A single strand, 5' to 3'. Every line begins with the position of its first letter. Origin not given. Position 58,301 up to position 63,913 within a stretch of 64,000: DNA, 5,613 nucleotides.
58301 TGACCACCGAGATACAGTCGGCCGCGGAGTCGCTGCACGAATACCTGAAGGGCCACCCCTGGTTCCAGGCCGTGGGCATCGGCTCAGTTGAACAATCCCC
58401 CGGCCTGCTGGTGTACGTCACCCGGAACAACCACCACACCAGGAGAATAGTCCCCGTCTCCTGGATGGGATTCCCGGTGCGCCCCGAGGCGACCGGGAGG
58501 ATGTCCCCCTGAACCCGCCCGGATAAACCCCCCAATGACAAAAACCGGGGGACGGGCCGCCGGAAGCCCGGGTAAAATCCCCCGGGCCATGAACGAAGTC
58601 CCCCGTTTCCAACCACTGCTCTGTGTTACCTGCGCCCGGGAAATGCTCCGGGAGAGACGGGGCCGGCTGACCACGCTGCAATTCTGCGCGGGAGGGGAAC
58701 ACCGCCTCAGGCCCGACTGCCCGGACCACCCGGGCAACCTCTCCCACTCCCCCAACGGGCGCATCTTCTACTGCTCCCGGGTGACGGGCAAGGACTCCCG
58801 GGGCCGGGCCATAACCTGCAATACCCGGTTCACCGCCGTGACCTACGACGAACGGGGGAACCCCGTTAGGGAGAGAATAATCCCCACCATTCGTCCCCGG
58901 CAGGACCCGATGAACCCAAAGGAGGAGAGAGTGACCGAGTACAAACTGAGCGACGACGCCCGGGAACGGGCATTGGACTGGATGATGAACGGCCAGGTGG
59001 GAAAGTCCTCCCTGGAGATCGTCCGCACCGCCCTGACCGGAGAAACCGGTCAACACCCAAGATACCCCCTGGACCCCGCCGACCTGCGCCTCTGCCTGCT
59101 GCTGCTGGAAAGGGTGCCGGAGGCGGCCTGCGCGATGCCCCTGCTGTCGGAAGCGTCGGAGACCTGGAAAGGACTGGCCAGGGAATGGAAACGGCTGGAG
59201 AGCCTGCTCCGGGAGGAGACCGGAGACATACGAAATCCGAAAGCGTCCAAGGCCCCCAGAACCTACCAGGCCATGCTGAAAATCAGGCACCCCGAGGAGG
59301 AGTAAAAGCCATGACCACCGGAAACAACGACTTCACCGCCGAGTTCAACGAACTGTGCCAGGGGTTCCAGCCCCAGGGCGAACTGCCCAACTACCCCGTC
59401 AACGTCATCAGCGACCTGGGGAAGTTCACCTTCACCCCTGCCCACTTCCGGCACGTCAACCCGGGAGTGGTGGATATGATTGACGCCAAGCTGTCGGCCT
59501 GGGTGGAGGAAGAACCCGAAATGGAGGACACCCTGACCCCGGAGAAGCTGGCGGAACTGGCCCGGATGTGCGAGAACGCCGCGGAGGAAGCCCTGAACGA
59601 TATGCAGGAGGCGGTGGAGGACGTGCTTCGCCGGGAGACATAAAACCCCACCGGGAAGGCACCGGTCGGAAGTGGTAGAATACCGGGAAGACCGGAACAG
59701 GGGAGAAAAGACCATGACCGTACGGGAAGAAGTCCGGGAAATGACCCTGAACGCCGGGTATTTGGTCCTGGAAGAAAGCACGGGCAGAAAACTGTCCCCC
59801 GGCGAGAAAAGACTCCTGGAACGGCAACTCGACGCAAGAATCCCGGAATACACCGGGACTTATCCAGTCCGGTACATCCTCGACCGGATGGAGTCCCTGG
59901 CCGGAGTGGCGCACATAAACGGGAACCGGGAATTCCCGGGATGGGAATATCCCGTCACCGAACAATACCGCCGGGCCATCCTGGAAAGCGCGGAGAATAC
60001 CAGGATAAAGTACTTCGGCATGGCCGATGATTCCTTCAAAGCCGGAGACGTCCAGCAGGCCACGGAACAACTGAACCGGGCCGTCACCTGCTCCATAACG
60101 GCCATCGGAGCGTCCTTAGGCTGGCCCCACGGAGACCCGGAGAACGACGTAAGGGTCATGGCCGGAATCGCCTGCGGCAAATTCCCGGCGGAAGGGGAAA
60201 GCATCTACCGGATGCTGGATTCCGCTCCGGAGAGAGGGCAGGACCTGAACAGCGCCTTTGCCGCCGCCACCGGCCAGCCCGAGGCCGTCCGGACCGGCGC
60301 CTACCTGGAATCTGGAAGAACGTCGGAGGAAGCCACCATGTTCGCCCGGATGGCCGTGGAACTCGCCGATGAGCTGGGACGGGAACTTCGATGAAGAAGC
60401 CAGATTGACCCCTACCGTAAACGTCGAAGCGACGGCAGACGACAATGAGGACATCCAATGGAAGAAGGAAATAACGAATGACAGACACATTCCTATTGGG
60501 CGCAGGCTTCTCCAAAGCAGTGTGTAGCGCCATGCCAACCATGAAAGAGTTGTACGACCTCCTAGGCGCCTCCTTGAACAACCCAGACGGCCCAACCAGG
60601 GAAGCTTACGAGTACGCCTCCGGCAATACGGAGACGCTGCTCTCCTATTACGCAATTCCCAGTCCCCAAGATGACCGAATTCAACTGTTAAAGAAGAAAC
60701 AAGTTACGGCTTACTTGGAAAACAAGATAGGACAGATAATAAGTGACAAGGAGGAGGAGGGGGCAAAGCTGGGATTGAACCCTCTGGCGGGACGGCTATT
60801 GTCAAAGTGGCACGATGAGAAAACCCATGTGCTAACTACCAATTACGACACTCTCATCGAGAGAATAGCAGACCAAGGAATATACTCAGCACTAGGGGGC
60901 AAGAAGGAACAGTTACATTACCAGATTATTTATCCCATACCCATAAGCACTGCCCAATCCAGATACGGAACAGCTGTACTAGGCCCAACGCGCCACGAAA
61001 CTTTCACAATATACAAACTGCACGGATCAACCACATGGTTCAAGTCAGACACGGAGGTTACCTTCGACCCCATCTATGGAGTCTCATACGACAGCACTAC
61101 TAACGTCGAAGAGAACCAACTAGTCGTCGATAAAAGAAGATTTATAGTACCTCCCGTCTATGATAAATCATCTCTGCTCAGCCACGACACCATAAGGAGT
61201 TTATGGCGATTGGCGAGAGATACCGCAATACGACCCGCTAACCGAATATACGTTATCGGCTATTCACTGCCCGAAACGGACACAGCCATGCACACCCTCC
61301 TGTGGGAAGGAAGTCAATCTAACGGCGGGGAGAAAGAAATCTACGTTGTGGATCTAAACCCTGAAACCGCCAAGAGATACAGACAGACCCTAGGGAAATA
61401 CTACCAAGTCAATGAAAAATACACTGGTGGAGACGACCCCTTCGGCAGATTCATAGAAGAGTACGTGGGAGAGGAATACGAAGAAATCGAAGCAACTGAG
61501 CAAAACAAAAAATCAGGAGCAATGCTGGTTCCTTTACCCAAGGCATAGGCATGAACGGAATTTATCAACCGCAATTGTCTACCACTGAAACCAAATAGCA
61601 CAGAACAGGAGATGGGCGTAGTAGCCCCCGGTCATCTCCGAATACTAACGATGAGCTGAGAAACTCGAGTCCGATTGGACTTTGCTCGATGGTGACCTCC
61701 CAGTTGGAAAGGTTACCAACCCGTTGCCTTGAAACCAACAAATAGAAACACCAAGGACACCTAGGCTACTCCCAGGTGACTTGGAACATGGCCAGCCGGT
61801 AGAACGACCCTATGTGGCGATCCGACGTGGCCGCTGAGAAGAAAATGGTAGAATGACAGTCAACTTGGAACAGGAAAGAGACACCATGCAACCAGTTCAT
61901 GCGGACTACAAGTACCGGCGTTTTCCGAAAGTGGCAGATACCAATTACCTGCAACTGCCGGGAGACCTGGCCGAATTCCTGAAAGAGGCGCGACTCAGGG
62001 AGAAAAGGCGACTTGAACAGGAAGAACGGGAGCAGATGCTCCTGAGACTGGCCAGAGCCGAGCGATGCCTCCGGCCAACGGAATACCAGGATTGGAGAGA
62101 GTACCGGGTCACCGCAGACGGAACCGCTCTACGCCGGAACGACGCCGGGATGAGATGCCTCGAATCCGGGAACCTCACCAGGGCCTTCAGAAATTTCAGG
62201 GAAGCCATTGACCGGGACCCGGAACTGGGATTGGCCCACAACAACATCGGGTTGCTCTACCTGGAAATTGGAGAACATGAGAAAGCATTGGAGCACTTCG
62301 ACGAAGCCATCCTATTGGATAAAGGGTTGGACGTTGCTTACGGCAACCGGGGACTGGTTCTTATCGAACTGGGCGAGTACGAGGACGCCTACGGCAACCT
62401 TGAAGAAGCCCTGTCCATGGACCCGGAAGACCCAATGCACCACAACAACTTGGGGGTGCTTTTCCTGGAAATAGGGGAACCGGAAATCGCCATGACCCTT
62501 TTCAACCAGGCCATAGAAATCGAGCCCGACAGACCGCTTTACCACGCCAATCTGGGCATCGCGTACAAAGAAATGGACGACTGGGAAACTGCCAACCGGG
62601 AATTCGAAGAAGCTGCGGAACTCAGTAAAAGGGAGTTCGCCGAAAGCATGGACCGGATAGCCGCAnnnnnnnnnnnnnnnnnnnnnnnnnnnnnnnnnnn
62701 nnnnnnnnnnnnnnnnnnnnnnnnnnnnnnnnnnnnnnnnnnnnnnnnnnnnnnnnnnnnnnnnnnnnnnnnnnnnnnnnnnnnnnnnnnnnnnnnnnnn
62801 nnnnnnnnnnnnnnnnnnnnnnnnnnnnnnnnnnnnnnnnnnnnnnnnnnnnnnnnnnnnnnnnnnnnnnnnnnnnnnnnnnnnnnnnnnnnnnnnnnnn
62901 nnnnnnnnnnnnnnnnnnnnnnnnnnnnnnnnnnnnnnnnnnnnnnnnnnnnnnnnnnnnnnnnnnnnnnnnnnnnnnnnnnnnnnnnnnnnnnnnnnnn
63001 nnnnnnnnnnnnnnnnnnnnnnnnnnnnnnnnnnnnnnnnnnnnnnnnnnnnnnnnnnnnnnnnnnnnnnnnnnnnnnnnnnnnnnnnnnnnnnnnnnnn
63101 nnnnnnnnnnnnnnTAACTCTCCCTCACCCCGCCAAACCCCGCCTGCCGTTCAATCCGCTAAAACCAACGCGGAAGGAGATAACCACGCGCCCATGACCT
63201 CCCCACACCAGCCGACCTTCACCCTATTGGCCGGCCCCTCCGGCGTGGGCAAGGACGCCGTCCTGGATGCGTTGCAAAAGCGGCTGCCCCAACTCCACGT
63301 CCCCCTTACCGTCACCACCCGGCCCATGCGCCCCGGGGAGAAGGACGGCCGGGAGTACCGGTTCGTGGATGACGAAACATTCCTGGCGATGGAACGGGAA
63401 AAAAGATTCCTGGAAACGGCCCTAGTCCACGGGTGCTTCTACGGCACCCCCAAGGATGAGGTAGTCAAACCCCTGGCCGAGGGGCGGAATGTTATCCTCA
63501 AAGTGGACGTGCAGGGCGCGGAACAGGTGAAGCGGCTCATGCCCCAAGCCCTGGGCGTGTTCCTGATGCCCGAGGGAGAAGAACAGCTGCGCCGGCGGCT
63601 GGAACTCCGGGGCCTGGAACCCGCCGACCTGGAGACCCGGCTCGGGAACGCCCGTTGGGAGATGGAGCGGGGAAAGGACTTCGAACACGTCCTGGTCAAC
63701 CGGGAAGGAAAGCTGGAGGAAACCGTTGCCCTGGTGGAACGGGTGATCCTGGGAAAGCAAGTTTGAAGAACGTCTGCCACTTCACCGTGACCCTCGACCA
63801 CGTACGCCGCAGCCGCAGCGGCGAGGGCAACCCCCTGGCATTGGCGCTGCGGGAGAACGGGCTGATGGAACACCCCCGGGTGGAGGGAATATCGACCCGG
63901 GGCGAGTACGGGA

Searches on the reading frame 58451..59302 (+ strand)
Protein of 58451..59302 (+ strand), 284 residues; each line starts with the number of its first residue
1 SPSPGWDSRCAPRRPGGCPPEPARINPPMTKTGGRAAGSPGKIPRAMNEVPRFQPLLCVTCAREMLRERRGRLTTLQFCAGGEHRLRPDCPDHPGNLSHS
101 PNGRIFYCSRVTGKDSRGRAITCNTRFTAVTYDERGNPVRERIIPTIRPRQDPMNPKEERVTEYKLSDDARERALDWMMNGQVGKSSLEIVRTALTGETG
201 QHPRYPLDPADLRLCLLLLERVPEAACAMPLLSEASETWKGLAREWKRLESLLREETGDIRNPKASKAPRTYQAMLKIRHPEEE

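Call 19: search_protein_families(library=pfam, max_evalue=0.001, proteins=[window:58451-59302:+])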
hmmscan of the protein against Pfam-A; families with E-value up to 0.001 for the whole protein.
window:58451-59302:+ (284 aa): 0 families

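Call 26: search_protein_families(library=phrogs, max_evalue=0.001, proteins=[window:58535-59302:+])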
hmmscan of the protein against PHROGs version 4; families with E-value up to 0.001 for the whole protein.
window:58535-59302:+ (256 aa): 3 families
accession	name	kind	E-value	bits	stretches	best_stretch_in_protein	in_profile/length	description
phrog_1229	-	unknown function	7e-22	78.6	1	142-253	4-113/116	-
phrog_15291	-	unknown function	5.9e-15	56.3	1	144-230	59-145/161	-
phrog_4212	-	unknown function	3.8e-05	24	1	144-222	9-86/353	-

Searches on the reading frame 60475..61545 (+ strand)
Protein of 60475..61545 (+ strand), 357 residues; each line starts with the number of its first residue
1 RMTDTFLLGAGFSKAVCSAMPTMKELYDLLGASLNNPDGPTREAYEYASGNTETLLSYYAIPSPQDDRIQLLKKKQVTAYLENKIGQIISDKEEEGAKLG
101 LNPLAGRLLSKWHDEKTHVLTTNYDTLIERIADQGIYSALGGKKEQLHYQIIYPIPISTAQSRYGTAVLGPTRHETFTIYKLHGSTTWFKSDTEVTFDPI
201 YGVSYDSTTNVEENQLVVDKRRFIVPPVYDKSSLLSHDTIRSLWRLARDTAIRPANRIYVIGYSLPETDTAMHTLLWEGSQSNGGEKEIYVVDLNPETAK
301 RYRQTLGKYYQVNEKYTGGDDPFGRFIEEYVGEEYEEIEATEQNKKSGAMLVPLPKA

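Call 40: search_protein_families(library=pfam, max_evalue=0.001, proteins=[window:60475-61545:+])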
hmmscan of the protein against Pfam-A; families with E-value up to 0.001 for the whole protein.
window:60475-61545:+ (357 aa): 1 family
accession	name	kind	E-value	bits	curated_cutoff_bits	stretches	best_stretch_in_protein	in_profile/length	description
PF13289.12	SIR2_2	-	3.1e-07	31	24.5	1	118-306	2-132/141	SIR2-like domain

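Call 41: search_protein_families(library=padloc, max_evalue=0.001, proteins=[window:60475-61545:+])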
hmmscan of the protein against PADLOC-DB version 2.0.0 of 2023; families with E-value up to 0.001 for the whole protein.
window:60475-61545:+ (357 aa): 15 families
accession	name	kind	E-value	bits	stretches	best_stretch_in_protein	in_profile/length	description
PDLC04087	SIR2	-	5.1e-16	56.5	1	5-265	20-261/343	-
PDLC04082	SIR2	-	2.2e-07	28.1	1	8-196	22-210/345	-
PDLC04083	SIR2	-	1.5e-06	25.3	1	114-215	131-233/371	-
PDLC04096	SIR2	-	2.3e-06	25.3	1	113-276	19-158/230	-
PDLC04093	SIR2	-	6.1e-06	23.5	1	5-130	26-165/395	-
PDLC04081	SIR2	-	1.1e-05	22.8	1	117-224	138-239/345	-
PDLC04080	SIR2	-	1.8e-05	22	1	116-265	125-277/347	-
PDLC04084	SIR2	-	1.9e-05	22.1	0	174-204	238-266/414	-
PDLC04088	SIR2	-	2.8e-05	21.4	1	116-198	173-244/390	-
PDLC04078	SIR2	-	4.9e-05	21.2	1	173-266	10-91/171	-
PDLC04079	SIR2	-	7.7e-05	19.4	0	113-140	182-209/430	-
PDLC02408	Aga_SIR2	-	0.00044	17.5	0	115-194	147-209/343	Class II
PDLC02414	Aga_SIR2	-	0.00057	17.3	0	172-195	158-181/313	-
PDLC04074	SIR2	-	0.00058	17.1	0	118-195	144-214/357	-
PDLC02186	SIR2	-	0.00081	16.6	0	118-231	165-277/412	-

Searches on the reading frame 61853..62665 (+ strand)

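Call 40: search_protein_families(library=pfam, max_evalue=0.001, proteins=[window:61853-62665:+])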
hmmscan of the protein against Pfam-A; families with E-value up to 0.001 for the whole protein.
window:61853-62665:+ (271 aa): 16 families
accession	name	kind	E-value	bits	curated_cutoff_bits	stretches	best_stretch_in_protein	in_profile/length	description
PF07719.23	TPR_2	-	1.4e-28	97.1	27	2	127-157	2-32/34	Tetratricopeptide repeat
PF00515.34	TPR_1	-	3e-28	96.9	27.8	3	128-156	3-31/34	Tetratricopeptide repeat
PF13414.12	TPR_11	-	4.6e-24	84.3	26.8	3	167-208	1-42/42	TPR repeat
PF13431.12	TPR_17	-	3.9e-22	77.1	24.4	2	216-247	1-32/34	Tetratricopeptide repeat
PF13181.12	TPR_8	-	4e-20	70.6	25.7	1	128-157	3-32/34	Tetratricopeptide repeat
PF13424.12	TPR_12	-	8.3e-19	68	30.1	2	162-223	5-74/77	Tetratricopeptide repeat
PF13432.12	TPR_16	-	2.5e-18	66.6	32.7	2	166-228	3-65/65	Tetratricopeptide repeat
PF14559.12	TPR_19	-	5.4e-15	55.9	25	2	170-232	1-63/68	Tetratricopeptide repeat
PF13428.12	TPR_14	-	3e-13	49.5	23.5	0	166-201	7-42/44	Tetratricopeptide repeat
PF13176.12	TPR_7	-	6.1e-12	45.1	27.9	0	128-157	1-30/36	Tetratricopeptide repeat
PF13374.12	TPR_10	-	7.1e-11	42.2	27.5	0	233-262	7-36/42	Tetratricopeptide repeat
PF13174.12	TPR_6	-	4.1e-10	40.1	26.3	0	200-226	6-32/33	Tetratricopeptide repeat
PF13371.12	TPR_9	-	1.3e-07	32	35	0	135-194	4-63/73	Tetratricopeptide repeat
PF12569.14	NatA_aux_su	-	0.00069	19.1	33.3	0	136-193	202-259/515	N-terminal acetyltransferase A, auxiliary subunit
PF16068.10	DUF4810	-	0.00089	20.2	34.7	0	228-265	45-78/85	Domain of unknown function (DUF4810)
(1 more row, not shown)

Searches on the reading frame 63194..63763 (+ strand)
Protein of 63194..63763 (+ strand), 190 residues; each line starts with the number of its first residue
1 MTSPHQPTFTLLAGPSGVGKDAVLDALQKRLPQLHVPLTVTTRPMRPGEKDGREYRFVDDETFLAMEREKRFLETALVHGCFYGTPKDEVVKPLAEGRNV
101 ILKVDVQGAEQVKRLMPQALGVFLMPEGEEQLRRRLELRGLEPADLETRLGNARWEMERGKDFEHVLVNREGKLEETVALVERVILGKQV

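Call 40: search_protein_families(library=pfam, max_evalue=0.001, proteins=[window:63194-63763:+])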
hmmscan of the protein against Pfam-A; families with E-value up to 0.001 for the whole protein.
window:63194-63763:+ (190 aa): 2 families
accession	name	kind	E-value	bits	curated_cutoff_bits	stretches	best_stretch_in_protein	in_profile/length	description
PF00625.27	Guanylate_kin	-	4.3e-31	108.5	25.2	1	11-185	6-179/182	Guanylate kinase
PF13238.12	AAA_18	-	0.00023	22.1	29.4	1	11-145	2-117/128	AAA domain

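Call 51: find_homologous_proteins(query=window:63194-63763:+, max_evalue=1e-10)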
Query window:63194-63763:+ (190 aa): 968 proteins with E <= 1e-10 among 1338 candidates; the best 120 are listed.
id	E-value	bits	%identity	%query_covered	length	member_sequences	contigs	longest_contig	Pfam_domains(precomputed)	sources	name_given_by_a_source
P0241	7.7e-120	415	100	100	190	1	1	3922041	PF00625.28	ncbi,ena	-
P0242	5.1e-99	347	86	100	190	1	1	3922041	PF00625.28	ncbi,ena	-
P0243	1.2e-89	317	79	100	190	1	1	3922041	PF00625.28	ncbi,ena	-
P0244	4.4e-58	214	57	97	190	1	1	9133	PF00625.28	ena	-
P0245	2.8e-55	205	55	94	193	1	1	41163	PF00625.28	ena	-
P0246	2.8e-54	202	52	97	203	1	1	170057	PF00625.28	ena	-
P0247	3.7e-54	201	54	94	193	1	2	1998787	PF00625.28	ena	-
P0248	1.0e-51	193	54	93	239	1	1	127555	PF00625.28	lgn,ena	-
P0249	3.9e-51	191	56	92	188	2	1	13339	PF00625.28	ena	-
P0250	1.0e-50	190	56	95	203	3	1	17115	PF00625.28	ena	-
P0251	3.4e-50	188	54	95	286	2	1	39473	PF00625.28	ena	-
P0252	1.4e-49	186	53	95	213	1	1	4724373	PF00625.28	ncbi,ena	-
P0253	6.3e-47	178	49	96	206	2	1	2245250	PF00625.28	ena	-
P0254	8.5e-46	174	48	96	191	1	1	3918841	PF00625.28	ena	-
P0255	3.4e-45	172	46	98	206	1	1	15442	PF00625.28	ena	-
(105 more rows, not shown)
